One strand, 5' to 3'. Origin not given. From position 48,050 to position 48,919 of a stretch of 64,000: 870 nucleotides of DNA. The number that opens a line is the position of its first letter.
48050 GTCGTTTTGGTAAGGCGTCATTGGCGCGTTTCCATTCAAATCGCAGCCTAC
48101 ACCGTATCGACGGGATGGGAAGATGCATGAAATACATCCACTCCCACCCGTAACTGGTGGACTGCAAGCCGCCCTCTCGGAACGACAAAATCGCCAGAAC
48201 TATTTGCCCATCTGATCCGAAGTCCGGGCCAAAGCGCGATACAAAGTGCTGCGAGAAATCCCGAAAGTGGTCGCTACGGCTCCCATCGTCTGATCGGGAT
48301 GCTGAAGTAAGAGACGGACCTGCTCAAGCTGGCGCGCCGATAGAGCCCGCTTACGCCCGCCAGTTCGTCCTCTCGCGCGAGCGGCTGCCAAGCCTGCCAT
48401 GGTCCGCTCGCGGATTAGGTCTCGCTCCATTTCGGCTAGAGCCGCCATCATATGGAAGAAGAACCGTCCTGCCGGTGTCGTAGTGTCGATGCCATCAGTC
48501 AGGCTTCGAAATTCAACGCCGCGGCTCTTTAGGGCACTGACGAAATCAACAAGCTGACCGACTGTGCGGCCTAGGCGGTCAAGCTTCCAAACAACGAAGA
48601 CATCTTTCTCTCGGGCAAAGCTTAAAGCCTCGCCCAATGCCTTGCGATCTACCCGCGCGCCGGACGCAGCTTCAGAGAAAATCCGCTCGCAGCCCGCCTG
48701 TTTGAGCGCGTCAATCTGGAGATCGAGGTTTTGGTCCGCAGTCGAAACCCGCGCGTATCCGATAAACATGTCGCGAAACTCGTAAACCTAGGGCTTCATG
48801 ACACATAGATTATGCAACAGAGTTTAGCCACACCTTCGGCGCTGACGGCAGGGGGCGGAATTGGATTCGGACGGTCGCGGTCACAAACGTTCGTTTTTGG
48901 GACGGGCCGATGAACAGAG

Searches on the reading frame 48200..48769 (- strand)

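Call 93: search_protein_families(library=phrogs, proteins=[window:48200-48769:-], max_evalue=0.001)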
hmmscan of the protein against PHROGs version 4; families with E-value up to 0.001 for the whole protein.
window:48200-48769:- (189 aa): 5 families
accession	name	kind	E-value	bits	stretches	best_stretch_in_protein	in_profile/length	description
phrog_125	-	DNA, RNA and nucleotide metabolism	5.4e-75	253.2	1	1-183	21-203/254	DNA invertase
phrog_95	-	integration and excision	6.6e-31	108.6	1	3-141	91-244/651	integrase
phrog_8275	-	DNA, RNA and nucleotide metabolism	5.2e-16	59.2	1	1-49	1-49/51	DNA invertase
phrog_664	-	DNA, RNA and nucleotide metabolism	6.1e-11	43.5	1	100-180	34-121/210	DNA binding protein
phrog_6620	-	integration and excision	0.00023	21.8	1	3-81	59-146/201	transposase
